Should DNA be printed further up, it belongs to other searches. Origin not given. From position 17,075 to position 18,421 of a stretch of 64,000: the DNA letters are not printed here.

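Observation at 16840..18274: Membrane-anchored clan-CD (C11-like) peptidase divergently paired with the giant adhesin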

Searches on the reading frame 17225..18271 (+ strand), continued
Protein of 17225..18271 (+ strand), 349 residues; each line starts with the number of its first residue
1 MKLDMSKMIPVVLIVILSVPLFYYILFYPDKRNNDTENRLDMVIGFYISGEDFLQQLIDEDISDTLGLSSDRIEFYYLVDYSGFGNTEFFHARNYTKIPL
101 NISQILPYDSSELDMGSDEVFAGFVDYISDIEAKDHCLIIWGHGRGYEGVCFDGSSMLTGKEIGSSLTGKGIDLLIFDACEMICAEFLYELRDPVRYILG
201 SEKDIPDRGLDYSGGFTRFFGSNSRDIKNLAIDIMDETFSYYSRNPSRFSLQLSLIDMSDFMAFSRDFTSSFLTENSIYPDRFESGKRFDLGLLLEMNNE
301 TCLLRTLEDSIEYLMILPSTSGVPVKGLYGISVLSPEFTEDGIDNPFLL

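Call 39: find_encoding_contigs(protein=P0009, flank=10000, max_places=2)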
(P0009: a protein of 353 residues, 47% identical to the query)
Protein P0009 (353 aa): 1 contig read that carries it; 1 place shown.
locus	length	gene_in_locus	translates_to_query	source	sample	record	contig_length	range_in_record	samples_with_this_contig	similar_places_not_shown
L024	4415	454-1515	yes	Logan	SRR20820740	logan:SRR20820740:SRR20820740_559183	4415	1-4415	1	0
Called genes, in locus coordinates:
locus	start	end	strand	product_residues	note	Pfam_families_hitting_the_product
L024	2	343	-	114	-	?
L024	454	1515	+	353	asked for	PF03415:Peptidase_C11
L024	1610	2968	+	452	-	PF14559:TPR_19 (faint), PF13424:TPR_12 (faint), PF00515:TPR_1 (faint), PF07719:TPR_2 (faint), PF13428:TPR_14 (faint), PF13432:TPR_16 (faint)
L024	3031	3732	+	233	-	-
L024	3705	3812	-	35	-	-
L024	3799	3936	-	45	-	-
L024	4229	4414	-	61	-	?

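Call 40: find_encoding_contigs(protein=P0002, flank=10000, max_places=2)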
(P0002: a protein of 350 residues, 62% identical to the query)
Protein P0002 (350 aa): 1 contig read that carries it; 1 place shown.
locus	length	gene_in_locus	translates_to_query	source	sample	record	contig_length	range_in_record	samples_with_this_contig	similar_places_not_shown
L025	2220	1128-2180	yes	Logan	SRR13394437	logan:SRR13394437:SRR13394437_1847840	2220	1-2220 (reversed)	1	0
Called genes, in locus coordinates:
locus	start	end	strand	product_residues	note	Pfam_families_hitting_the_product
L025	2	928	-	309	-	?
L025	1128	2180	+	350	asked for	PF03415:Peptidase_C11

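Call 41: predict_structure(alignment_id=A1)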
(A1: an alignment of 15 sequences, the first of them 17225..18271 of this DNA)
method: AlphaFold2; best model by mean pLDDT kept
length: 349 residues; sequences in the alignment: 15
mean_pLDDT: 85.0   pTM: 0.83
mean pLDDT of the five models: 85.0, 83.7, 83.6, 78.7, 75.3
residues with pLDDT >= 90: 171; 70-90: 138; 50-70: 29; < 50: 11
segments of 3 or more residues with pLDDT < 50: 28-37
pLDDT, mean of each block of 10 residues (from residue 1): 69 81 62 50 91 76 78 91 78 88 78 84 95 96 90 85 94 95 93 91 80 92 91 95 84 95 92 74 87 93 95 90 81 86 72
secondary structure, 60 per line:
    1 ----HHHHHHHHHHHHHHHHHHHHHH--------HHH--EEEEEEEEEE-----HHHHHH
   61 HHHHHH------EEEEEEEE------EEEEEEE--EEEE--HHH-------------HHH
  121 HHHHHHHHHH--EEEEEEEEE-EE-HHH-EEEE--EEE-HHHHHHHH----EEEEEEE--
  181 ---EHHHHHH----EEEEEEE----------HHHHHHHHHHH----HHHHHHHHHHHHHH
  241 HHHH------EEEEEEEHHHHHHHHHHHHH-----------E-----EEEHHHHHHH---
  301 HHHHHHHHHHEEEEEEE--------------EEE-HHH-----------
elements in order: H5-26 E40-49 H55-66 E73-80 E87-93 E96-99 H118-130 E133-141 E150-153 E156-158 H160-167 E172-178 H185-190 E195-201 H212-222 H227-244 E251-257 H258-270 E288-290 H291-297 H301-310 E311-317 E332-334

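Call 46: fold_search(model_id=the predicted structure, library=pdb)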
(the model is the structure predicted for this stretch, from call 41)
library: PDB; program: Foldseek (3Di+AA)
matches with E <= 10: 1108; with E <= 0.001: 15
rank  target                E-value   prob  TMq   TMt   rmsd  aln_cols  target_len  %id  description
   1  6n9j_B                3.0e-19  1.00  0.66  0.65   5.3       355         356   17  X-ray structure of a secreted C11 cysteine protease from Bacteroides thetaiotaomicron in complex with an irreversible  (released 2019-12-11)
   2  6n9j_A                3.6e-19  1.00  0.68  0.67   5.1       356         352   17  X-ray structure of a secreted C11 cysteine protease from Bacteroides thetaiotaomicron in complex with an irreversible  (released 2019-12-11)
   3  6mzo                  7.3e-18  1.00  0.65  0.66   5.0       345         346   17  X-ray Structure of an Inactive Zymogen C11 Protease from Parabacteroides distasonis (released 2019-04-17)
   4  9cip_A                8.2e-18  1.00  0.73  0.56   5.0       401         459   20  MicroED structure of the C11 cysteine protease clostripain (released 2024-08-14)
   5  9cip_B                8.7e-18  1.00  0.71  0.56   4.8       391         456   21  MicroED structure of the C11 cysteine protease clostripain (released 2024-08-14)
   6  6nag_B                1.2e-16  1.00  0.69  0.69   4.4       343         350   16  X-ray structure of a secreted C11 cysteine protease from Bacteroides thetaiotaomicron "iotapain (released 2019-12-11)
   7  6nag_A                4.4e-16  1.00  0.67  0.67   4.5       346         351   15  X-ray structure of a secreted C11 cysteine protease from Bacteroides thetaiotaomicron "iotapain (released 2019-12-11)
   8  3uws_B                4.4e-10  1.00  0.43  0.63   4.9       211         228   18  Crystal structure of a clostripain (PARMER_00083) from Parabacteroides merdae ATCC 43184 at 1.70 A resolution (released 2012-06-13)
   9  5dyn_B                3.8e-09  1.00  0.43  0.60   4.5       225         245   19  B. fragilis cysteine protease (released 2016-03-30)
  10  5l20_B                8.4e-09  1.00  0.43  0.64   4.5       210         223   17  Crystal Structure of a Clostripain (BT_0727) from Bacteroides thetaiotaomicron ATCC 29148 in Complex with Peptide Inhi (released 2017-08-02)
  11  8tl0_A                2.5e-04  1.00  0.36  0.27   4.4       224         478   13  Structure of activated SAVED-CHAT filament (released 2024-03-06)
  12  8imy_K                4.8e-04  0.98  0.24  0.25   9.2       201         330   13  Cryo-EM structure of GPI-T (inactive mutant) with GPI and proULBP2, a proprotein substrate (released 2023-08-16)
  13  8tl0_C                6.1e-04  1.00  0.34  0.26   5.9       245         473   13  Structure of activated SAVED-CHAT filament (released 2024-03-06)
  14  8tl0_B                8.2e-04  1.00  0.32  0.25   5.8       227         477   14  Structure of activated SAVED-CHAT filament (released 2024-03-06)
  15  8tl0_D                9.8e-04  1.00  0.32  0.24   5.8       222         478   15  Structure of activated SAVED-CHAT filament (released 2024-03-06)
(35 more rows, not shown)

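Call 47: search_protein_representatives(alignment_id=A1)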
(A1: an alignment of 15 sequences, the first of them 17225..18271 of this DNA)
Query: 15 sequences, 349 profile positions. Proteins with E-value up to 0.001 (for the whole library): 11201; up to 1e-10: 2540; up to 1e-30: 14. The best 150 are listed.
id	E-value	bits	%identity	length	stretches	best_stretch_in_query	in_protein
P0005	3.9e-153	525.7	-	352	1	8-348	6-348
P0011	2.2e-143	493.6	-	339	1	3-336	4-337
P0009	8.7e-140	481.8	-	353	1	2-347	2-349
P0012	1.5e-135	467.9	-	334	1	25-347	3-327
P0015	2.6e-115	401.3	-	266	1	74-337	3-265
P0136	7.5e-53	195.9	-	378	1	6-343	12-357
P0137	4.7e-39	150.5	-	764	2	111-340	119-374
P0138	1.2e-36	142.6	-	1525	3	76-275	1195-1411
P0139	1.1e-35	139.5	-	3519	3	113-239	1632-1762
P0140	4.3e-35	137.5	-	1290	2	114-245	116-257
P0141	3.1e-33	131.4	-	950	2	71-272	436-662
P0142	2.4e-31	125.1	-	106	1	107-194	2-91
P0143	2.4e-31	125.1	-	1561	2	81-284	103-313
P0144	3.2e-31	124.7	-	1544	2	110-273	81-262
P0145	1.6e-30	122.5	-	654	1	15-270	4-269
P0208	1.7e-21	92.8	-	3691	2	113-272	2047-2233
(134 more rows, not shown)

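Call 53: search_protein_families(library=pfam, proteins=[P0139, P0208, P0138], max_evalue=0.001)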
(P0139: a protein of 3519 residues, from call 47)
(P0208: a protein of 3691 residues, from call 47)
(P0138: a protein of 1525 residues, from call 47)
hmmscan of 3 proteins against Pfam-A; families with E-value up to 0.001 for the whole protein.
P0139 (3519 aa): 8 families
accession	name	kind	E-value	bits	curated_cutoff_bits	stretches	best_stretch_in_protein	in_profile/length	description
PF03415.19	Peptidase_C11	-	1e-97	328.4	25.8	3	2483-2808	14-329/359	Clostripain family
PF07705.17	CARDB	-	5.9e-47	158.5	22.7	5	473-590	1-100/101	CARDB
PF22544.2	HYDIN_VesB_CFA65-like_Ig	-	8.2e-23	81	25.5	2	2996-3097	1-99/100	HYDIN/CFA65/VesB-like, Ig-like domain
PF15780.11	ASH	-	9.4e-11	42.2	27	1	3002-3084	12-91/98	Abnormal spindle-like microcephaly-assoc'd, ASPM-SPD-2-Hydin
PF04151.21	PPC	-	1.6e-08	35.7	25.9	0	2889-2964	1-70/70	Bacterial pre-peptidase C-terminal domain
PF07081.18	DUF1349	-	1.2e-07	32.1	32.4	0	2273-2332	116-174/179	Protein of unknown function (DUF1349)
PF22073.2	Cep192_D4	-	3.1e-06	27.8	35.5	0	1129-1227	2-105/112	Cep192 domain 4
PF16116.10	DUF4832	-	3.9e-05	24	29.2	0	1440-1514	126-195/216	Domain of unknown function (DUF4832)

P0208 (3691 aa): 13 families
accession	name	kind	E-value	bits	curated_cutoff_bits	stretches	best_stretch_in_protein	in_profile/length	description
PF03415.19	Peptidase_C11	-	8.4e-108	361.5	25.8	2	2814-3082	1-248/359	Clostripain family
PF13517.12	FG-GAP_3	-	2.1e-88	291.3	26.9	12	1388-1448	1-61/61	FG-GAP-like repeat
PF07705.17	CARDB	-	4.1e-19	69.1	22.7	1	552-652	2-100/101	CARDB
PF19081.6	Ig_7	-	1.3e-18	67.5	27.3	2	1710-1790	7-84/84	Ig-like domain CHU_C associated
PF01839.29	FG-GAP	-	5e-15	55.4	22.1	0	953-980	5-36/37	FG-GAP repeat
PF24435.1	RRM_NFXL1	-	4.9e-14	52.5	27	0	804-836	14-46/80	NFXL1 RRM-like domain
PF06119.19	NIDO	-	4.5e-11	43.5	25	0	3231-3275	2-45/186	Nidogen-like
PF18998.6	Flg_new_2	-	1e-09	38.7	23.6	1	3379-3446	2-70/73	Divergent InlB B-repeat domain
PF13927.12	Ig_3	-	6.3e-09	36.7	30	1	1704-1764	1-68/78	Immunoglobulin domain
PF22544.2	HYDIN_VesB_CFA65-like_Ig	-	2.9e-08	34.3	25.5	1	1186-1281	10-99/100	HYDIN/CFA65/VesB-like, Ig-like domain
PF21910.2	GH85_C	-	1.1e-05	26.2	27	0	1891-1921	10-40/95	GH85 endohexosaminidases, C-terminal domain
PF15780.11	ASH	-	0.00017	22.1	27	1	1187-1270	15-93/98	Abnormal spindle-like microcephaly-assoc'd, ASPM-SPD-2-Hydin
PF07610.17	DUF1573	-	0.00045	20.6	26.1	0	1186-1281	8-96/98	Protein of unknown function (DUF1573)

P0138 (1525 aa): 4 families
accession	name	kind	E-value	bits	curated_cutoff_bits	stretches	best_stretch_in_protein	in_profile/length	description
PF03415.19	Peptidase_C11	-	2.8e-141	471.7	25.8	3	790-1150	1-358/359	Clostripain family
PF13620.12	CarboxypepD_reg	-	6.5e-14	52.5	32.3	1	242-316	1-74/82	Carboxypeptidase regulatory-like domain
PF13715.12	CarbopepD_reg_2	-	8.7e-07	29.3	32.2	0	148-225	1-71/88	CarboxypepD_reg-like domain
PF17210.9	SdrD_B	-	0.00018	22.1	29.7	1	245-341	15-102/112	SdrD B-like domain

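Call 63: find_encoding_contigs(protein=P0008, flank=5000, max_places=3)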
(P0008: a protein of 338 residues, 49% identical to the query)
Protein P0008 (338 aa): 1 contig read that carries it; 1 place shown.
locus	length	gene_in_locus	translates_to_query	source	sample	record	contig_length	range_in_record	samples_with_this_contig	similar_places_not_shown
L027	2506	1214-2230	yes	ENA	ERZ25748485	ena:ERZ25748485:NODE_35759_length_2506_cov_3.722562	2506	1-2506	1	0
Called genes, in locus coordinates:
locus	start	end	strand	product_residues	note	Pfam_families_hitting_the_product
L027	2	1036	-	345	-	?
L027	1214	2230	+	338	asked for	PF03415:Peptidase_C11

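Call 64: find_encoding_contigs(protein=P0013, flank=5000, max_places=3)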
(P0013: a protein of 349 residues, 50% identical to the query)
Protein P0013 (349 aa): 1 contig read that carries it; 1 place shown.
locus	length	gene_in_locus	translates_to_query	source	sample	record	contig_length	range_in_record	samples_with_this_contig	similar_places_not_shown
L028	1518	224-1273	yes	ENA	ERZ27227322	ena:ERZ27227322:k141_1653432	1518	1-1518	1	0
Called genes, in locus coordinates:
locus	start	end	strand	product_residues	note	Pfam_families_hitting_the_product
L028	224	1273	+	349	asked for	PF03415:Peptidase_C11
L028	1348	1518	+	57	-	?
